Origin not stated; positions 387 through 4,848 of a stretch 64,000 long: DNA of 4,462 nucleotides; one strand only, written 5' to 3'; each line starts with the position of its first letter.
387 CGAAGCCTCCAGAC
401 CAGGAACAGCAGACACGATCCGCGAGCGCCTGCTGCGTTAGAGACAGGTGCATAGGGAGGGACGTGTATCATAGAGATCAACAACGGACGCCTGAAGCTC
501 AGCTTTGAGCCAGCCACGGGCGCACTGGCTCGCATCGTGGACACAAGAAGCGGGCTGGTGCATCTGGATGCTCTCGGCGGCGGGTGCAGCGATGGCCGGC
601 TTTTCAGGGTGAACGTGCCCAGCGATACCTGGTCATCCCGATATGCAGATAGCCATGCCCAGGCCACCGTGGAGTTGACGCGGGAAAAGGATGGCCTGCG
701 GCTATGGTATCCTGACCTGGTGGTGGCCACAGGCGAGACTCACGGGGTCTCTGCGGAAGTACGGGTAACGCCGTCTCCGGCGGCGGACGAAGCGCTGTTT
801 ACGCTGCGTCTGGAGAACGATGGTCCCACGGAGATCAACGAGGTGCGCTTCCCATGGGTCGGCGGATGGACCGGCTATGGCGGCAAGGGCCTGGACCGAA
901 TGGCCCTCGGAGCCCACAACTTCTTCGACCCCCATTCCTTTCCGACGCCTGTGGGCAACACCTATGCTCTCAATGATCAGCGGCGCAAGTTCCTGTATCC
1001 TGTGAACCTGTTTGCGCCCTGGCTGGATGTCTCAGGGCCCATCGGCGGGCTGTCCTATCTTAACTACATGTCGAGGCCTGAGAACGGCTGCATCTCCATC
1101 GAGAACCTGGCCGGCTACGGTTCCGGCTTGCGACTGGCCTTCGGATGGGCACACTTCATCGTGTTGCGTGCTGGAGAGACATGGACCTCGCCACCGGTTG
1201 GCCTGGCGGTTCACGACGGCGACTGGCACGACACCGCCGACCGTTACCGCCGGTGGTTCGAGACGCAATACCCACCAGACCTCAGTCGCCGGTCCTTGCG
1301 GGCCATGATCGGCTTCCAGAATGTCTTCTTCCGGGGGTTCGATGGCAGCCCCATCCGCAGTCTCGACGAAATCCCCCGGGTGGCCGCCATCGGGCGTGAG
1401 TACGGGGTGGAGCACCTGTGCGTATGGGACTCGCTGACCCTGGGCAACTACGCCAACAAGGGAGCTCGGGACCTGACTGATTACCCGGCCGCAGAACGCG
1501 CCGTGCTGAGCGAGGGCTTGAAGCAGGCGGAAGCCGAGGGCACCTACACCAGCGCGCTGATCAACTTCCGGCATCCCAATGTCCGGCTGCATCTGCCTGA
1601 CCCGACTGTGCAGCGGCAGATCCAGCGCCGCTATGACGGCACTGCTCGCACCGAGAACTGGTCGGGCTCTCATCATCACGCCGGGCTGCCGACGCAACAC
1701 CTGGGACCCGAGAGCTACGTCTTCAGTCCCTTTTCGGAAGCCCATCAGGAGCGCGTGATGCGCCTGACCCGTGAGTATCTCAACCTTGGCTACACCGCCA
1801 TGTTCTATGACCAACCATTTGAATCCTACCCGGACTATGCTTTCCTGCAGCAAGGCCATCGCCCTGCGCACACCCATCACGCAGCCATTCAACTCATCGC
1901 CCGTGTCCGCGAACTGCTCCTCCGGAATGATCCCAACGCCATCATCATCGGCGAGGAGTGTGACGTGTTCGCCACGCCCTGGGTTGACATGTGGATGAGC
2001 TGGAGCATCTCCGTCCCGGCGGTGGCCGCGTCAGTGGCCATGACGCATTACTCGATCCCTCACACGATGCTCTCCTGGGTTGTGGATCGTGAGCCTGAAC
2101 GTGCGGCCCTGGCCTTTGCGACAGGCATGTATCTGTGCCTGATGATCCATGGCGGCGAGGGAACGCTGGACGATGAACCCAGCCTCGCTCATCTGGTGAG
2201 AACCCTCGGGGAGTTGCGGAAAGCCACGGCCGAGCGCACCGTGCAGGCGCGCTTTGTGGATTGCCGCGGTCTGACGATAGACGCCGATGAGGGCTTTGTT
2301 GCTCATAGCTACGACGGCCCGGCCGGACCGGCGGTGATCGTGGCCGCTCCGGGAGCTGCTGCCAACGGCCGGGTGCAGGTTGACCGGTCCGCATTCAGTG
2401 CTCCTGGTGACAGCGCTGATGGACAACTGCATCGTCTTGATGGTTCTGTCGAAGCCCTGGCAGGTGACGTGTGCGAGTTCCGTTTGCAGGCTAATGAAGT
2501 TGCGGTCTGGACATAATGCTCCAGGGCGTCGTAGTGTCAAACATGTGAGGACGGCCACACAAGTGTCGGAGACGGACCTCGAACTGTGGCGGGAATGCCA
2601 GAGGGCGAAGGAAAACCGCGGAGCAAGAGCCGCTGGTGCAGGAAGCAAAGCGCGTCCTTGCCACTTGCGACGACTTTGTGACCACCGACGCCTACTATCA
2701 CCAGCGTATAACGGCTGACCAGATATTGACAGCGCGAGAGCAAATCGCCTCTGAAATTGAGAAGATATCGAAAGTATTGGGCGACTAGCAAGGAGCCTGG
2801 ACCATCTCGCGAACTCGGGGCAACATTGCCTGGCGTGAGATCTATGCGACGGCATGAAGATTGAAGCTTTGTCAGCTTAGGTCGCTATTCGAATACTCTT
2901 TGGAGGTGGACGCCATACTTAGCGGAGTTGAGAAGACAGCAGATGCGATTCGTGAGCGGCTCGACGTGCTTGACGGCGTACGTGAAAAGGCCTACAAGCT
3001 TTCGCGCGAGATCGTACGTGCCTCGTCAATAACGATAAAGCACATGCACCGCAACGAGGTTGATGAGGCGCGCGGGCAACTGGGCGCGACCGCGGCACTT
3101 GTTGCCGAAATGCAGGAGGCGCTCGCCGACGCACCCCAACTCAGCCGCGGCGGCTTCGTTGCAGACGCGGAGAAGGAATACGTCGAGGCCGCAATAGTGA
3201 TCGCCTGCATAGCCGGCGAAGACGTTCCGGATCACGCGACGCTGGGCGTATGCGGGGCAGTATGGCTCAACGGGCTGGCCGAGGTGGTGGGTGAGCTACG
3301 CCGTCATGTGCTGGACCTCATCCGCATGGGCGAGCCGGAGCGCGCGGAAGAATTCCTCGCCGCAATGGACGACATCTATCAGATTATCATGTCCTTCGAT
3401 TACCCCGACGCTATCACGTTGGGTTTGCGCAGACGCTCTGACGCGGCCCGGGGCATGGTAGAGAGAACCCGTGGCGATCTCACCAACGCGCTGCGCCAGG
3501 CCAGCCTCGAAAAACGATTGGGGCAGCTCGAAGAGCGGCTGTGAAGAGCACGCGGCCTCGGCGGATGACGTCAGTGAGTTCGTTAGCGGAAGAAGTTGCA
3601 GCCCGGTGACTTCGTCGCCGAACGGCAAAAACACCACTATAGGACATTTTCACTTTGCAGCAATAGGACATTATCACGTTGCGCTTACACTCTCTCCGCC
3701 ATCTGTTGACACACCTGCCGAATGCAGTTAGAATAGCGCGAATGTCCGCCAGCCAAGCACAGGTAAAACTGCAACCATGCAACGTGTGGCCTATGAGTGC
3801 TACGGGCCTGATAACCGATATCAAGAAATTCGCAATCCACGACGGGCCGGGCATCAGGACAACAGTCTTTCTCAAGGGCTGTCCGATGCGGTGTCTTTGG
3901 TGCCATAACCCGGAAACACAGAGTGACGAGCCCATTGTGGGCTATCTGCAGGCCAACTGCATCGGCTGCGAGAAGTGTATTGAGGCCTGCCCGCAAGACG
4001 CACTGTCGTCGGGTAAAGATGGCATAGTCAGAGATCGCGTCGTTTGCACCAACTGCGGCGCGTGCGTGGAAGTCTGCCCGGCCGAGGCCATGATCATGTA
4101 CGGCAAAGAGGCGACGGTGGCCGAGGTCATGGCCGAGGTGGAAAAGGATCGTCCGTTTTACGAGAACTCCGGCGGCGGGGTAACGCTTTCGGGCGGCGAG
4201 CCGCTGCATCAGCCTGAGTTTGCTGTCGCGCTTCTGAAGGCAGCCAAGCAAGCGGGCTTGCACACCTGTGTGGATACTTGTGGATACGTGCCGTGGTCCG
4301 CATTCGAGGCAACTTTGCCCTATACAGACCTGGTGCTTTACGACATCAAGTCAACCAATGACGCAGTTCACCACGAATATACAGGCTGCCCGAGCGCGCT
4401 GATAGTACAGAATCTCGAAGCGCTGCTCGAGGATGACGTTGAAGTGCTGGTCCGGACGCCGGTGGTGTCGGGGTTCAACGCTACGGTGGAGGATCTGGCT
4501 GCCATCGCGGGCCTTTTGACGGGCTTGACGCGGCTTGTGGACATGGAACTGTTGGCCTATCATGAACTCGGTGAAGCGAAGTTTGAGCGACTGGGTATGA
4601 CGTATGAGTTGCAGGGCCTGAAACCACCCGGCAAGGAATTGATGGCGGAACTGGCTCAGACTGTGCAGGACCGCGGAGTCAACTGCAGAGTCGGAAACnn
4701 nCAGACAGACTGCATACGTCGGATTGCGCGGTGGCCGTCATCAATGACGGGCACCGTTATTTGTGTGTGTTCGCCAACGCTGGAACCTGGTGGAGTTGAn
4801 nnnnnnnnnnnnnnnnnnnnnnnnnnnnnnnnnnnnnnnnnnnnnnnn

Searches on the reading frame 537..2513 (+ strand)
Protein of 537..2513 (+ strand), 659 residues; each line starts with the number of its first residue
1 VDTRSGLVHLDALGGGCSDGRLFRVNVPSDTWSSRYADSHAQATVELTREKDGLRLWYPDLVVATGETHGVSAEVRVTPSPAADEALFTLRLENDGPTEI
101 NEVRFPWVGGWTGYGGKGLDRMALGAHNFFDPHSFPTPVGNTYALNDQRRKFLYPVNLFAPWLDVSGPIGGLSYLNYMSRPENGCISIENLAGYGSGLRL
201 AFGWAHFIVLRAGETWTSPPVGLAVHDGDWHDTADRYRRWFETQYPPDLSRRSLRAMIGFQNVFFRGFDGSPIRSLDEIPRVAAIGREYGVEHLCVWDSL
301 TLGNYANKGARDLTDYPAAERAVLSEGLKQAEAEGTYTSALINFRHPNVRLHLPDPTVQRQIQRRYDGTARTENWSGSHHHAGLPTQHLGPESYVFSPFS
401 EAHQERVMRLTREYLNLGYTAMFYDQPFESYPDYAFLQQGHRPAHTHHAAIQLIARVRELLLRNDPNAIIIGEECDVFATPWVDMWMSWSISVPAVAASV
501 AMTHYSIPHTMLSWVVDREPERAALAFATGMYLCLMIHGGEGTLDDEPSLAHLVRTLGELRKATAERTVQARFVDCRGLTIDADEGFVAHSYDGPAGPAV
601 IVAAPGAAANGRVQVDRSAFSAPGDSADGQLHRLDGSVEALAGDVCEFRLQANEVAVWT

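Call 8: search_protein_families(library=pfam, proteins=[window:537-2513:+], max_evalue=0.001)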
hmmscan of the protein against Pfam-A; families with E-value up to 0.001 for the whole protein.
window:537-2513:+ (659 aa): 1 family
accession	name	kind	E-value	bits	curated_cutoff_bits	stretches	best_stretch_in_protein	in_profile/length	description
PF19773.5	DUF6259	-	0.00016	21.3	28.7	1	224-493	10-270/300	Domain of unknown function (DUF6259)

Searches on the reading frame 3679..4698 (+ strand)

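Call 8: search_protein_families(library=pfam, proteins=[window:3679-4698:+], max_evalue=0.001)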
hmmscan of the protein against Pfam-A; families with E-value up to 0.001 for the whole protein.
window:3679-4698:+ (340 aa): 12 families
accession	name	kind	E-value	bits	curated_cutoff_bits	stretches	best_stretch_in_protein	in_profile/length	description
PF04055.27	Radical_SAM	-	1.2e-15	58.5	29.5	1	64-268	3-156/166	Radical SAM superfamily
PF13353.11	Fer4_12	-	4.4e-13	50.1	22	1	55-204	2-93/137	4Fe-4S single cluster domain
PF00037.32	Fer4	-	8.9e-11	41.6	21.1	2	93-109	7-23/24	4Fe-4S binding domain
PF13237.11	Fer4_10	-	6.2e-10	39.3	25.5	2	91-134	6-53/53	4Fe-4S dicluster domain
PF13484.11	Fer4_16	-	9.6e-10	39.5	30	2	123-144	2-24/66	4Fe-4S double cluster binding domain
PF12838.12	Fer4_7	-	1.6e-09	38.5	27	1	93-137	1-52/52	4Fe-4S dicluster domain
PF13187.11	Fer4_9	-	6.1e-08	33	27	1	123-153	2-32/52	4Fe-4S dicluster domain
PF14697.11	Fer4_21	-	9.1e-08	32.6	35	1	91-139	5-58/59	4Fe-4S dicluster domain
PF12837.12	Fer4_6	-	4e-06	27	25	2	89-108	4-23/24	4Fe-4S binding domain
PF12797.12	Fer4_2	-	2.5e-05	24.4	24.5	0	122-135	9-22/22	4Fe-4S binding domain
PF12800.12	Fer4_4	-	0.00023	21.7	24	0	123-135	4-16/17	4Fe-4S binding domain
PF12798.12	Fer4_3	-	0.00074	20.6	27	0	123-137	1-15/15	4Fe-4S binding domain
